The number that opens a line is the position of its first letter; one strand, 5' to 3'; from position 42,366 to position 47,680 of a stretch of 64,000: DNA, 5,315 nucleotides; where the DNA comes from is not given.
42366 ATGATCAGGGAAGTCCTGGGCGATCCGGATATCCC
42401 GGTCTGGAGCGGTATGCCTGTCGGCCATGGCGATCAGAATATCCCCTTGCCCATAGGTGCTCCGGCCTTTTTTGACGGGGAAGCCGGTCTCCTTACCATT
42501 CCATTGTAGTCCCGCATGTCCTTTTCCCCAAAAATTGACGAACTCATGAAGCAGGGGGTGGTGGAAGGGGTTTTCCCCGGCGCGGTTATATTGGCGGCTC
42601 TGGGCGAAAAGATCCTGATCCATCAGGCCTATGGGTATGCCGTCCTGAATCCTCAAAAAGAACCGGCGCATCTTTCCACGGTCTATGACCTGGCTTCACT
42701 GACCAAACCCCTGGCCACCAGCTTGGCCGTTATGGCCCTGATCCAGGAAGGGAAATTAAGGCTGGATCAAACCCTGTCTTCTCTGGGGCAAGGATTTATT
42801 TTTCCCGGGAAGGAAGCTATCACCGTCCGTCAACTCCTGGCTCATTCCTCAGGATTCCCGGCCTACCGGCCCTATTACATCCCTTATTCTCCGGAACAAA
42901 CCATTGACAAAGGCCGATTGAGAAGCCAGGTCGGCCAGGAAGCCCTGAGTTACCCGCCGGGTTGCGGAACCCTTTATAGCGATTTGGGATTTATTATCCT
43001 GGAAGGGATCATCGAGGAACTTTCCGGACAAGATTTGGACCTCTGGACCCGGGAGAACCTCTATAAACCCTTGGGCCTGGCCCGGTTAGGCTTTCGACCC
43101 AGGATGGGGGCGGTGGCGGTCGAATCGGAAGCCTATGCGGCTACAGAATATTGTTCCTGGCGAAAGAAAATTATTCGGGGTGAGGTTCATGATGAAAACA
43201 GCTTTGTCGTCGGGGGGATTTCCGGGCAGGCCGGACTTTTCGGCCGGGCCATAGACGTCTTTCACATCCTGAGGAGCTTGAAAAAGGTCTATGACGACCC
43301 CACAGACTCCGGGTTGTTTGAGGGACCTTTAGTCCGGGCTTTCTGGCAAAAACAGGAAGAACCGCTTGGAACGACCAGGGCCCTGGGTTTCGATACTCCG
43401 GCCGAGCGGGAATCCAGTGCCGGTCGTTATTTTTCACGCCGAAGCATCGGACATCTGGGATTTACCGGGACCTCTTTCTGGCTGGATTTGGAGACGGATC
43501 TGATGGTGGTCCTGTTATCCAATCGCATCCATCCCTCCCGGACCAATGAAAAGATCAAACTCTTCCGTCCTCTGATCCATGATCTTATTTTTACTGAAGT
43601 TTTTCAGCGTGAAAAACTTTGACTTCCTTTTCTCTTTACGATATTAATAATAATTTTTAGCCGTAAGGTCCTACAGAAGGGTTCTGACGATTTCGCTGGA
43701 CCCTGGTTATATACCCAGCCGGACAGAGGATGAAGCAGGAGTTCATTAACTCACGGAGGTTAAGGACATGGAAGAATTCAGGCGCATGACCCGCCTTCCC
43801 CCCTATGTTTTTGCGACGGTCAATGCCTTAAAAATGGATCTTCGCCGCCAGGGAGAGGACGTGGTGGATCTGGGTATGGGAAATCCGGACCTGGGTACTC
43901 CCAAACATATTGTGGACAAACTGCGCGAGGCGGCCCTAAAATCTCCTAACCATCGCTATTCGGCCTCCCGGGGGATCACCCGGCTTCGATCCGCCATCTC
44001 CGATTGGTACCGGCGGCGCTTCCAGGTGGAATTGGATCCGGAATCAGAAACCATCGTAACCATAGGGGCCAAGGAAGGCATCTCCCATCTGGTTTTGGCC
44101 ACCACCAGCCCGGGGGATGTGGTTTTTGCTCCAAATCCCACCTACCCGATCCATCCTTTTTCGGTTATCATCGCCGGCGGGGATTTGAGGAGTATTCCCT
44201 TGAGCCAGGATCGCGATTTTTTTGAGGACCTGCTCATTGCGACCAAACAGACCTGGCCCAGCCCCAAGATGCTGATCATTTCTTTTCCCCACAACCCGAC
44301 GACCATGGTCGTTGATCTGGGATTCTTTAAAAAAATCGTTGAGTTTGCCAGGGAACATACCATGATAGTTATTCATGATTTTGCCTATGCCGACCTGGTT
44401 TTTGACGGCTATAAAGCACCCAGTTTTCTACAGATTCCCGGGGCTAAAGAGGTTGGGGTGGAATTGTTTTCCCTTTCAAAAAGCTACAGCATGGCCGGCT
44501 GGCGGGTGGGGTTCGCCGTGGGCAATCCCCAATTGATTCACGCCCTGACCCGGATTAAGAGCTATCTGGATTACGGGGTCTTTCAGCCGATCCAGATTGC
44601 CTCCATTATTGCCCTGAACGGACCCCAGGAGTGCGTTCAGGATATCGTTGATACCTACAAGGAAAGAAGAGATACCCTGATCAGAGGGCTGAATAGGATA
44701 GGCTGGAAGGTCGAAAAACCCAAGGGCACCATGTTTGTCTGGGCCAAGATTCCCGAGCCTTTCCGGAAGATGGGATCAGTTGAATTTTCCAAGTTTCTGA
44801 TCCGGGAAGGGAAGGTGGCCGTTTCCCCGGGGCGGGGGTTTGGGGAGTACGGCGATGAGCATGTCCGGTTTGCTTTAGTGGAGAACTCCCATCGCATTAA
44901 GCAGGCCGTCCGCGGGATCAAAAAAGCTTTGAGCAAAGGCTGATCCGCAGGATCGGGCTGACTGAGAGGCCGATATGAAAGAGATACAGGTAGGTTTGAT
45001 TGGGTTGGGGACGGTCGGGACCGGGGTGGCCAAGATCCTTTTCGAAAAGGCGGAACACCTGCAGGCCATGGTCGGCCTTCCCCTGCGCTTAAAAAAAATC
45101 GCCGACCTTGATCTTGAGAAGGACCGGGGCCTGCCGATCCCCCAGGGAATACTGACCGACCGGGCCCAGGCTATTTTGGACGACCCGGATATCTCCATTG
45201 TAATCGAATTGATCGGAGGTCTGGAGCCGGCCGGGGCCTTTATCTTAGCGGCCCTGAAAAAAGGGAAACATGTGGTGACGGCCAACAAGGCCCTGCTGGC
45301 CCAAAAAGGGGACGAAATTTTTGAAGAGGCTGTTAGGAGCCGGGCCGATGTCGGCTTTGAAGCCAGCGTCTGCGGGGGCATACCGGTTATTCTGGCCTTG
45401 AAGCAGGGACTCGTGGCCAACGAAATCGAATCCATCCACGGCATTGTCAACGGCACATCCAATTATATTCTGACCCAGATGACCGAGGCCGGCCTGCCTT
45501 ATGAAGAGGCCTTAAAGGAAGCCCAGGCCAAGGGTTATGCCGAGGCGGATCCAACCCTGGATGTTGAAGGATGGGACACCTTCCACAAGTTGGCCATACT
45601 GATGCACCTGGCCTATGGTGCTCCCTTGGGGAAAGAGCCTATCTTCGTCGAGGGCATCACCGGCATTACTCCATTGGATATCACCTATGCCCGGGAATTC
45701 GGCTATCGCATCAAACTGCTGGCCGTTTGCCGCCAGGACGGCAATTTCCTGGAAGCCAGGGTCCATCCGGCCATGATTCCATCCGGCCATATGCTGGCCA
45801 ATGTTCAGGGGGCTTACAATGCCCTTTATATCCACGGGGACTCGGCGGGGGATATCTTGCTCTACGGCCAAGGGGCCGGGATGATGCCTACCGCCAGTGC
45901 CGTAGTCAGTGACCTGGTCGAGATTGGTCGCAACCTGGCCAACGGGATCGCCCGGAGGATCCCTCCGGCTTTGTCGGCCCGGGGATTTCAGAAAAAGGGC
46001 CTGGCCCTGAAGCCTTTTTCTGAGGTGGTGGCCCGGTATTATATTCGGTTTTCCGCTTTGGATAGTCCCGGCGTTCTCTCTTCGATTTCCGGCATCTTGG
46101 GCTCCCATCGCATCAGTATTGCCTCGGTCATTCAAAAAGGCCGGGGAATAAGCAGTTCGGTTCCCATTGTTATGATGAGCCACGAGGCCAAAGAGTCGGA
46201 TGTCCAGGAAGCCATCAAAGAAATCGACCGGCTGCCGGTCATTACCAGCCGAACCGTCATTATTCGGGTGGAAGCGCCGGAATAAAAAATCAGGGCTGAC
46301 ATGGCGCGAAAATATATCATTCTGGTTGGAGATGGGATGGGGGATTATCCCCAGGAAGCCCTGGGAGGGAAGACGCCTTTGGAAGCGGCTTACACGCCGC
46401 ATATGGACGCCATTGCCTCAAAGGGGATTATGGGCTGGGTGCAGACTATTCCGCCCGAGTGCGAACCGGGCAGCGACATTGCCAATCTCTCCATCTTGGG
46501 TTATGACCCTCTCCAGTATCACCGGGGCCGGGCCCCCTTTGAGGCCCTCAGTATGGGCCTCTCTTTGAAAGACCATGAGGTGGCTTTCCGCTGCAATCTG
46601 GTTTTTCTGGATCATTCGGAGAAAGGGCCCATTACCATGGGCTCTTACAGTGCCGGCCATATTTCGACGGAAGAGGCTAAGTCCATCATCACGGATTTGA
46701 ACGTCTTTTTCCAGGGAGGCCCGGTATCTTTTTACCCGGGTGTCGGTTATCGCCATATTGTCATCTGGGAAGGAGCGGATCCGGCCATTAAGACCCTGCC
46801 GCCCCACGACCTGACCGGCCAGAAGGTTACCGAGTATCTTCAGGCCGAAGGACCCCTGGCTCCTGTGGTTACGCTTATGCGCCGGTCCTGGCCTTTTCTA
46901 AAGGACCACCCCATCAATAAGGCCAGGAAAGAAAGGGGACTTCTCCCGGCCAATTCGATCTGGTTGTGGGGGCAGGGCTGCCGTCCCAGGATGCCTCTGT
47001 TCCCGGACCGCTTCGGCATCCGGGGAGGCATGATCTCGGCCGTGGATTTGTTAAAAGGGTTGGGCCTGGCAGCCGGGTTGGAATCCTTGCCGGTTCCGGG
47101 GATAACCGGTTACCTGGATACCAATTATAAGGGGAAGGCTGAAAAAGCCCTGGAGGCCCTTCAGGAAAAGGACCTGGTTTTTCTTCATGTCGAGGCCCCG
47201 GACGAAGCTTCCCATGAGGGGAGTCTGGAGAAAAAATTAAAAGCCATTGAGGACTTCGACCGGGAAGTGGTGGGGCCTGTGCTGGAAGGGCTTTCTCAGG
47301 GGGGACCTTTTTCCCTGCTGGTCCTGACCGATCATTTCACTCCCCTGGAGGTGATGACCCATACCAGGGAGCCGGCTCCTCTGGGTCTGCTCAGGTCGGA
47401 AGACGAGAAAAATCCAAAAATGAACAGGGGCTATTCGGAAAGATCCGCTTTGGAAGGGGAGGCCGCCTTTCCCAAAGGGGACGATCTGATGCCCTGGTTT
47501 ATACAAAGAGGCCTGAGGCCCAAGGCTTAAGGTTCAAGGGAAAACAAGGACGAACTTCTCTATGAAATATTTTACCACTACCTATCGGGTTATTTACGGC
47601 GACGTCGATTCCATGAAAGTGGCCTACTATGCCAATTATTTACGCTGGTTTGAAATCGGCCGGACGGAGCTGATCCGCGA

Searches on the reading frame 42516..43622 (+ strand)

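Call 70: search_protein_families(library=ncbifam, proteins=[window:42516-43622:+], max_evalue=1e-10)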
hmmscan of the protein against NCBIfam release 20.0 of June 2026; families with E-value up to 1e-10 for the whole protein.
window:42516-43622:+ (368 aa): 2 families
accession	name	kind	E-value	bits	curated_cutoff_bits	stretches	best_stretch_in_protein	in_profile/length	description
NF002968.0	PRK03642.1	equivalog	1.2e-43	149.6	385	1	6-341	42-399/432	penicillin binding protein PBP4B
NF007943.0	PRK10662.1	equivalog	6.2e-13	48.1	266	1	23-196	52-227/380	D-alanyl-D-alanine-carboxypeptidase/endopeptidase AmpH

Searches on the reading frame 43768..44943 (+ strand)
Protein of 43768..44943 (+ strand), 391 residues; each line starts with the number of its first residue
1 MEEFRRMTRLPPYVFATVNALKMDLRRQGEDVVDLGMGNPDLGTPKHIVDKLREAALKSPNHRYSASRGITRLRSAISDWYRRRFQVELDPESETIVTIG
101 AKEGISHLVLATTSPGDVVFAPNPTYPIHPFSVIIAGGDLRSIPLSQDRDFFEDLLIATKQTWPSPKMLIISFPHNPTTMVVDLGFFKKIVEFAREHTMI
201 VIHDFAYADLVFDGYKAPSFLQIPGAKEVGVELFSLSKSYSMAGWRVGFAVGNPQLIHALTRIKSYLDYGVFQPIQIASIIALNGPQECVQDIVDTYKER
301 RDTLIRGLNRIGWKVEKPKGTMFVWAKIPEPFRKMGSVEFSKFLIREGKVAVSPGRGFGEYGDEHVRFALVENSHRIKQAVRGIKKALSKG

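Call 70: search_protein_families(library=ncbifam, proteins=[window:43768-44943:+], max_evalue=1e-10)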
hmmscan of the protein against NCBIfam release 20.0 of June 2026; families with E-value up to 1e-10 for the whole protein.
window:43768-44943:+ (391 aa): 60 families (the best 25 are shown)
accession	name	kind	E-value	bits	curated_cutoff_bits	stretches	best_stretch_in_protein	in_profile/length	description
NF006033.0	PRK08175.1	equivalog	1.6e-191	636.7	647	1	2-388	8-394/407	alanine transaminase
NF006604.0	PRK09148.1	equivalog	6.4e-171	568.8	648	1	1-389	2-390/406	LL-diaminopimelate aminotransferase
NF006387.0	PRK08636.1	equivalog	9.1e-164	545.2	675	1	3-389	6-399/403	LL-diaminopimelate aminotransferase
NF006756.0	PRK09276.1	subfamily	7.3e-139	463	507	1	3-386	4-384/387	LL-diaminopimelate aminotransferase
TIGR03540.1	DapC_direct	equivalog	6.5e-135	449.9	593.25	1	5-386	4-382/383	LL-diaminopimelate aminotransferase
NF004611.0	PRK05942.1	equivalog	5.2e-122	407.6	628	1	5-387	10-389/394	aspartate aminotransferase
NF005977.0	PRK08068.1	subfamily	4.4e-118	394.9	494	1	3-386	5-385/391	transaminase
NF005613.0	PRK07366.1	equivalog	2.5e-116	388.9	486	1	5-389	5-389/391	LL-diaminopimelate aminotransferase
NF005815.0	PRK07681.1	equivalog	2.6e-113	379.1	545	1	4-387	6-385/399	LL-diaminopimelate aminotransferase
NF004937.0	PRK06290.1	equivalog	1.7e-82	277.3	585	1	30-372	44-388/410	LL-diaminopimelate aminotransferase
NF041364.1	GntC_guanitoxin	equivalog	1.7e-80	270.6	415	1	34-385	2-354/356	guanitoxin biosynthesis PLP-dependent (S)-gamma-hydroxy-L-arginine cyclodehydratase GntC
NF005855.0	PRK07777.1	equivalog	1.2e-69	235.6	553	1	7-387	10-387/391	pyridoxal phosphate-dependent aminotransferase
NF041091.1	asp_aminotase_Arch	equivalog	1.8e-61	208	550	1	14-386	11-373/376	aspartate aminotransferase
NF004770.0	PRK06108.1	subfamily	8.5e-60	202.6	422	1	27-390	33-394/396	pyridoxal phosphate-dependent aminotransferase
TIGR03537.1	DapC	equivalog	3.1e-58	197.4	453.6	1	32-383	2-346/350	succinyldiaminopimelate transaminase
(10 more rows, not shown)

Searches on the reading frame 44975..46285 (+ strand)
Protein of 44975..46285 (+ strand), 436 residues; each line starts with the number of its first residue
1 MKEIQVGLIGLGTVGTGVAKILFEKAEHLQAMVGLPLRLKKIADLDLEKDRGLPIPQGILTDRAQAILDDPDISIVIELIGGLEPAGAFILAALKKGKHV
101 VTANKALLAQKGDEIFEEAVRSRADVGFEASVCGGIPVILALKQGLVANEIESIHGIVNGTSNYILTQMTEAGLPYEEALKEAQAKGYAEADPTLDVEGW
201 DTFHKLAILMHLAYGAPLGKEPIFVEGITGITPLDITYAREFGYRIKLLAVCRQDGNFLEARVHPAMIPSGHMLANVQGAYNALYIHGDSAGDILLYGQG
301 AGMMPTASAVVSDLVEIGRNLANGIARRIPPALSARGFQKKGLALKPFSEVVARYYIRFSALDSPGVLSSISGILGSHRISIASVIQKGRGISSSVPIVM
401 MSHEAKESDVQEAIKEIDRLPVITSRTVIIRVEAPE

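Call 70: search_protein_families(library=ncbifam, proteins=[window:44975-46285:+], max_evalue=1e-10)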
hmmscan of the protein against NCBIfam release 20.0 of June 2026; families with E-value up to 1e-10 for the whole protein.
window:44975-46285:+ (436 aa): 7 families
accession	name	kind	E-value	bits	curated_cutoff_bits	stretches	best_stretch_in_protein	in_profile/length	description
NF004976.0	PRK06349.1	subfamily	6.3e-157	523.1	205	1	1-434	2-428/430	homoserine dehydrogenase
NF004912.0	PRK06270.1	equivalog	9.1e-84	281.8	373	1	81-320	103-339/343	homoserine dehydrogenase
NF006235.0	PRK08374.1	equivalog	3.2e-54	184.3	451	1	72-318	91-329/336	homoserine dehydrogenase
NF005290.0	PRK06813.1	equivalog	4.5e-37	127.8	286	1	84-320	102-339/346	homoserine dehydrogenase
NF005002.0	PRK06392.1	equivalog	2.4e-28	99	296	1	1-315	1-322/329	homoserine dehydrogenase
NF006959.0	PRK09436.1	equivalog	1.1e-23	83.2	726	1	92-226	566-702/819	bifunctional aspartate kinase/homoserine dehydrogenase I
NF007003.0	PRK09466.1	subfamily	2.7e-17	62.5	582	1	94-211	562-682/810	bifunctional aspartate kinase/homoserine dehydrogenase II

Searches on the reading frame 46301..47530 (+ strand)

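Call 70: search_protein_families(library=ncbifam, proteins=[window:46301-47530:+], max_evalue=1e-10)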
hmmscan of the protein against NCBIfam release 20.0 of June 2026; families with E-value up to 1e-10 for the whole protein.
window:46301-47530:+ (409 aa): 6 families
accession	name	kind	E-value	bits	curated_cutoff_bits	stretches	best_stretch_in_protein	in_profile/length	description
NF003242.0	PRK04200.1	equivalog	1e-154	515.2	426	1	4-402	2-394/395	cofactor-independent phosphoglycerate mutase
TIGR02535.1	hyp_Hser_kinase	hypoth_equivalog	3.7e-150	500.1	446.3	1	4-402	2-397/397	proposed homoserine kinase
TIGR00306.2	apgM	subfamily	1.4e-147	491.9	320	1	4-401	1-403/403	2,3-bisphosphoglycerate-independent phosphoglycerate mutase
NF003104.0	PRK04024.1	equivalog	6.7e-85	285.3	489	1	2-399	2-399/412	2,3-bisphosphoglycerate-independent phosphoglycerate mutase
NF038358.1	phophono_PhpG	equivalog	7e-59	199.6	545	2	181-401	200-416/417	CMP-5'-phosphonoformate--3-phosphoglycerate phosphonoformyl transferase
NF003160.0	PRK04135.1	equivalog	2.7e-47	161.3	468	1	4-404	17-395/403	2,3-bisphosphoglycerate-independent phosphoglycerate mutase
